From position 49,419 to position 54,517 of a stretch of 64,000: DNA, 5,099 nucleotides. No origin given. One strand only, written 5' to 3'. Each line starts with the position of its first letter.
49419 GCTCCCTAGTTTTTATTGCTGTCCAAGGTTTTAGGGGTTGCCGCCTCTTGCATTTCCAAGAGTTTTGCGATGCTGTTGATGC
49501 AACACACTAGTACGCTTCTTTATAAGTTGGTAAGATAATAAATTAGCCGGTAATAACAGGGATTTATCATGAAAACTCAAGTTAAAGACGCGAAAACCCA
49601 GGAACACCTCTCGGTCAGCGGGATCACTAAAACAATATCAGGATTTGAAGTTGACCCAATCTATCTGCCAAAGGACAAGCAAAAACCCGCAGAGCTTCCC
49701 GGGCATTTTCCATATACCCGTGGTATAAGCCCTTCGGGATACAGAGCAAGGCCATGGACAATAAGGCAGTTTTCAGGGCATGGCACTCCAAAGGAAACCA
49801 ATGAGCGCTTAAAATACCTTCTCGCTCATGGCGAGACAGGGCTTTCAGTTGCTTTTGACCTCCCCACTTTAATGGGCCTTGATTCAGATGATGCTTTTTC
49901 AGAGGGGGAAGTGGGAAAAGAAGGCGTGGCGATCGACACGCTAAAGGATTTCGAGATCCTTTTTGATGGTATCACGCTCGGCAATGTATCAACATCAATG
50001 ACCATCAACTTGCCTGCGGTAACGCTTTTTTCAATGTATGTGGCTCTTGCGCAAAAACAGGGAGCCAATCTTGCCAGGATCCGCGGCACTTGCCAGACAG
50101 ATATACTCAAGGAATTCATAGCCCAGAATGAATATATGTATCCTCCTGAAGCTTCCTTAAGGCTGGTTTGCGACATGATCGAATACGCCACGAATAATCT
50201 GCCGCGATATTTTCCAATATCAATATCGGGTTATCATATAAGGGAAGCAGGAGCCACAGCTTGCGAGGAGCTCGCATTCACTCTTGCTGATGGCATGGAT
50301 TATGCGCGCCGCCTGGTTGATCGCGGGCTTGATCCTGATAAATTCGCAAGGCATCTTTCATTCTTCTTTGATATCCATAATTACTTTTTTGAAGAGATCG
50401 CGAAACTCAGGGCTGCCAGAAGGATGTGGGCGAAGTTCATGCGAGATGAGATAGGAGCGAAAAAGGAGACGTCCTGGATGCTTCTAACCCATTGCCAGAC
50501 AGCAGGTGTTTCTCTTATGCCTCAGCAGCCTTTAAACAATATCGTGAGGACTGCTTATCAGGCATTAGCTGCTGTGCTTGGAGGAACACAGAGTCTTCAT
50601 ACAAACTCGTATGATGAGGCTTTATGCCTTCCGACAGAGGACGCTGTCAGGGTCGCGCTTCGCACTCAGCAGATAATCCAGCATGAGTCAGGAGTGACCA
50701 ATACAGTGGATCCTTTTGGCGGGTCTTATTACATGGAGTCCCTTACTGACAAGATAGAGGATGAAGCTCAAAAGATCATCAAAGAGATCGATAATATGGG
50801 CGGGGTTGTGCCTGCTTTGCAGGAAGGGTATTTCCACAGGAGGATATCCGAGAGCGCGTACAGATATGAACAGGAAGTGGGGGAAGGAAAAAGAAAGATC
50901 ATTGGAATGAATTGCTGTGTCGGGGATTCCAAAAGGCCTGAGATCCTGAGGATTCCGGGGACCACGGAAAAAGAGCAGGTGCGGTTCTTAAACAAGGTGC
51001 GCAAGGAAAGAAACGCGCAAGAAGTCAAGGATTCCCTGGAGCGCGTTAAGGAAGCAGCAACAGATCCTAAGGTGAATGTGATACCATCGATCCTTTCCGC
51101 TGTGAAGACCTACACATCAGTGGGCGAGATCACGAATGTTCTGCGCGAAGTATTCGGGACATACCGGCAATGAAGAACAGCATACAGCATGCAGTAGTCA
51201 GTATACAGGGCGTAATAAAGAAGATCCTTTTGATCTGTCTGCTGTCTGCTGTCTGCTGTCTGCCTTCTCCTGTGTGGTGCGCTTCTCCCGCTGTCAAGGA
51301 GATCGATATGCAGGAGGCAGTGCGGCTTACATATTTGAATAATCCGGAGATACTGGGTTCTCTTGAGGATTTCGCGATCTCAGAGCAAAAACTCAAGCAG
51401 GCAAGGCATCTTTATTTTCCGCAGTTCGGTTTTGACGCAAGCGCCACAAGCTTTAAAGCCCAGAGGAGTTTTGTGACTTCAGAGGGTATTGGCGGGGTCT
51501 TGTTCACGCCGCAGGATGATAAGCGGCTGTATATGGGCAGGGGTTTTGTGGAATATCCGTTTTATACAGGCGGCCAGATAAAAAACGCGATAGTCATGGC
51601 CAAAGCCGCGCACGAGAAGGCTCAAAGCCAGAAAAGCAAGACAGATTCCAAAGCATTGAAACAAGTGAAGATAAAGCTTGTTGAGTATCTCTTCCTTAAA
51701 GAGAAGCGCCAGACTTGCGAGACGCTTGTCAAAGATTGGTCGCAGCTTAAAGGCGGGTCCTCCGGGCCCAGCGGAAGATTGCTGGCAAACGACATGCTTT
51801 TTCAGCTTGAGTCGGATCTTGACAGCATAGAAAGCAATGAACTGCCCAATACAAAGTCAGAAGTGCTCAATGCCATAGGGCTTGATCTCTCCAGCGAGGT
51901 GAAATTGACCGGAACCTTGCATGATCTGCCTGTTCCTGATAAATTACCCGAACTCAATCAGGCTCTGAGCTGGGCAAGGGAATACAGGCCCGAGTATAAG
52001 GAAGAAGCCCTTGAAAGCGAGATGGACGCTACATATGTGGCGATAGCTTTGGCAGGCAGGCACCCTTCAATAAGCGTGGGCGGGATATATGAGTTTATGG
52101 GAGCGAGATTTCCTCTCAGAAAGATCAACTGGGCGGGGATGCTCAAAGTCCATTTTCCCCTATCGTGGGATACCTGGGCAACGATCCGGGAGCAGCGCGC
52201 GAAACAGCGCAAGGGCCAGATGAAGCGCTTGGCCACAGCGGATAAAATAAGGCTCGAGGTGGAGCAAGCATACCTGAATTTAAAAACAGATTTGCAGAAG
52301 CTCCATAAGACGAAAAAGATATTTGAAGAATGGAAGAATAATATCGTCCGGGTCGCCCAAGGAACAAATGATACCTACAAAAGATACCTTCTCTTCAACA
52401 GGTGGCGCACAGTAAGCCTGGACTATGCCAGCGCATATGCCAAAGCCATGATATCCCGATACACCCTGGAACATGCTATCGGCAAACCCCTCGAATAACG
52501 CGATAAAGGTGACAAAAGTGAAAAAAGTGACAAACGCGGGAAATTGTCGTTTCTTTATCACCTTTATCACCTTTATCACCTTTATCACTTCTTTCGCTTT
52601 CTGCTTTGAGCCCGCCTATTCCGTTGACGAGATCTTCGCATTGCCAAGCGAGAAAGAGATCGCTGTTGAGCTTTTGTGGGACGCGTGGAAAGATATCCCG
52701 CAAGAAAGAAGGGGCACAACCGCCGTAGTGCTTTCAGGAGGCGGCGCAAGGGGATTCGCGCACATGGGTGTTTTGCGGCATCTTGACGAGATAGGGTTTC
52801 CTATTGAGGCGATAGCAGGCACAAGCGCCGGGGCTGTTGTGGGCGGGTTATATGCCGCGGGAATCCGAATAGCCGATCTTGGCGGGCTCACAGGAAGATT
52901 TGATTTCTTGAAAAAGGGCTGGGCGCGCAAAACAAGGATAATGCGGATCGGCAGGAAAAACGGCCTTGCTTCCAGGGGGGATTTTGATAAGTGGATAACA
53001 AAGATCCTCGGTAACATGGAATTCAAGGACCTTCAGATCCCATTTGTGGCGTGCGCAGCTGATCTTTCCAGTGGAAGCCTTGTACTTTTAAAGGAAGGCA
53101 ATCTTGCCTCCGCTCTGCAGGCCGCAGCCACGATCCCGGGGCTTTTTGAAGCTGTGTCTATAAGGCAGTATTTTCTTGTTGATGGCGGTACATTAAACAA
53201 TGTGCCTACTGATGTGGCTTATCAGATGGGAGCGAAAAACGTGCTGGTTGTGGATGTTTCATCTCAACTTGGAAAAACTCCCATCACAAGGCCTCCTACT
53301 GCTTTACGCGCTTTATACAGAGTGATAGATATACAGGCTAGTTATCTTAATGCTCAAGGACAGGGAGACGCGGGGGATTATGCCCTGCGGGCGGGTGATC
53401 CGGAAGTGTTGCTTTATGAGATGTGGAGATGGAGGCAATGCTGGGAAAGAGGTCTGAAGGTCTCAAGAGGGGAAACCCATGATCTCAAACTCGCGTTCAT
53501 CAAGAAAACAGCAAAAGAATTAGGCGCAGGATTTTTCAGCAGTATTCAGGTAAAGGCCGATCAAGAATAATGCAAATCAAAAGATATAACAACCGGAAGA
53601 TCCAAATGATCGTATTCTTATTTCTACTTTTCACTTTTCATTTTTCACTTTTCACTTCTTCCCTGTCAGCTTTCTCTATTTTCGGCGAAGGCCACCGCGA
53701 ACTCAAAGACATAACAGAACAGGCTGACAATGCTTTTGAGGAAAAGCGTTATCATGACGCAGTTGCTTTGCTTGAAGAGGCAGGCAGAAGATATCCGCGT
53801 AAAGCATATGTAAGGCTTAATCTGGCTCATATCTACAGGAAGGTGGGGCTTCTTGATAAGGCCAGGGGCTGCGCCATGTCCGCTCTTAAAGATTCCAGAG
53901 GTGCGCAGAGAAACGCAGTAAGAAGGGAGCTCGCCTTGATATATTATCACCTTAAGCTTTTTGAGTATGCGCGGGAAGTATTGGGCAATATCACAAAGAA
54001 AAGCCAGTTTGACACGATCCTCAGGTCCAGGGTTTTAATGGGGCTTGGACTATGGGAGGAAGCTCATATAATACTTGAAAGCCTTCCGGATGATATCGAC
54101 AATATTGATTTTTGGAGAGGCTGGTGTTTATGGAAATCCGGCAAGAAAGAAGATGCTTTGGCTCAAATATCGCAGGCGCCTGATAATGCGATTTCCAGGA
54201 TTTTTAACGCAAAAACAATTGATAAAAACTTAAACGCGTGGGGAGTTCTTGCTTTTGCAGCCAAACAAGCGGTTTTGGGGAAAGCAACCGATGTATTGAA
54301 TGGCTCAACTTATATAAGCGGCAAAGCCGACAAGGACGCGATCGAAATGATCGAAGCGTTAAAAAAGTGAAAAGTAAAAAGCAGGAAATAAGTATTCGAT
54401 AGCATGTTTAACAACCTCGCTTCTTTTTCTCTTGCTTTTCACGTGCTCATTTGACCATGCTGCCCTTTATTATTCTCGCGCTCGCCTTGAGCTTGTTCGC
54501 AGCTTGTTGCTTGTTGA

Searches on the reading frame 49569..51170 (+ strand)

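Call 70: search_protein_families(library=pfam, proteins=[window:49569-51170:+], max_evalue=0.00001)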
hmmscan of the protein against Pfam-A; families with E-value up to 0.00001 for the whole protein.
window:49569-51170:+ (534 aa): 1 family
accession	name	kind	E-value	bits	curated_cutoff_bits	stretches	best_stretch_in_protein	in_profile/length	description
PF01642.28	MM_CoA_mutase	-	7.3e-209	695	22.1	1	21-530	1-512/512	Methylmalonyl-CoA mutase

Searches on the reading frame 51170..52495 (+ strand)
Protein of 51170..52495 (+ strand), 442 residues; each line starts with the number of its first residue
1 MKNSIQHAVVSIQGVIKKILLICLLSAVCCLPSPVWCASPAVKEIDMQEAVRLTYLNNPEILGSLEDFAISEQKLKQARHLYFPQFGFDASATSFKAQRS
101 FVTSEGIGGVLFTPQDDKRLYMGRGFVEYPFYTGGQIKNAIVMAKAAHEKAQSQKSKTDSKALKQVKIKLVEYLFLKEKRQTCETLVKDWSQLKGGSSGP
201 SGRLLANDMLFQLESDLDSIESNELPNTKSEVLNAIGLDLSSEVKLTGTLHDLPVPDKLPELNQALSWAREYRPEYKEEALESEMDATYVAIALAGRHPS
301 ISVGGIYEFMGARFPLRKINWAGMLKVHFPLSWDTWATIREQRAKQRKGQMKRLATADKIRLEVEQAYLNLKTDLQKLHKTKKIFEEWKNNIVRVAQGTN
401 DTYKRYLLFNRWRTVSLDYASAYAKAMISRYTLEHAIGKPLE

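Call 70: search_protein_families(library=pfam, proteins=[window:51170-52495:+], max_evalue=0.00001)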
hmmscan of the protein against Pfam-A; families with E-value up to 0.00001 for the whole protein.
window:51170-52495:+ (442 aa): 1 family
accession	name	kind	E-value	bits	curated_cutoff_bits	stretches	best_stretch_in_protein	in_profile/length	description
PF02321.23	OEP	-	5.9e-26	91.9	22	2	262-386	1-131/187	Outer membrane efflux protein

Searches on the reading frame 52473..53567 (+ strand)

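Call 70: search_protein_families(library=pfam, proteins=[window:52473-53567:+], max_evalue=0.00001)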
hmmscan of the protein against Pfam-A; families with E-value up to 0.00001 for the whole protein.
window:52473-53567:+ (365 aa): 1 family
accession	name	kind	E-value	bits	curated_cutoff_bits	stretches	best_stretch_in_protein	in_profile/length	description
PF01734.28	Patatin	-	4.8e-30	105.6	27.7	1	85-250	1-191/191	Patatin-like phospholipase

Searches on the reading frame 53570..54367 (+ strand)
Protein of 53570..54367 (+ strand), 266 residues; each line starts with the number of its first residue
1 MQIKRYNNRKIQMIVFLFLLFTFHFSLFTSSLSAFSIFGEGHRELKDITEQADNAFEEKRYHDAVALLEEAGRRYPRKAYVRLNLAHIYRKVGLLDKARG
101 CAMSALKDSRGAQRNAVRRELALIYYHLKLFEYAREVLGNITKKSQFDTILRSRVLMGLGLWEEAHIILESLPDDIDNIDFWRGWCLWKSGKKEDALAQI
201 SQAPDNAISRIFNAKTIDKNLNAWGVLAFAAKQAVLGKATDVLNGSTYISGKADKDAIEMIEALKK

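Call 70: search_protein_families(library=pfam, proteins=[window:53570-54367:+], max_evalue=0.00001)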
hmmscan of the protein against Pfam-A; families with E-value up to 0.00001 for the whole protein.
window:53570-54367:+ (266 aa): 3 families
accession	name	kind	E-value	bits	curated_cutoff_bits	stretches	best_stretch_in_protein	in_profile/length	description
PF14559.12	TPR_19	-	2.6e-13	50.5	25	1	55-101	1-47/68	Tetratricopeptide repeat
PF07719.23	TPR_2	-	7.8e-08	32.3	27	0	181-203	5-27/34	Tetratricopeptide repeat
PF13432.12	TPR_16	-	3.9e-06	27.6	32.7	0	50-99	2-51/65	Tetratricopeptide repeat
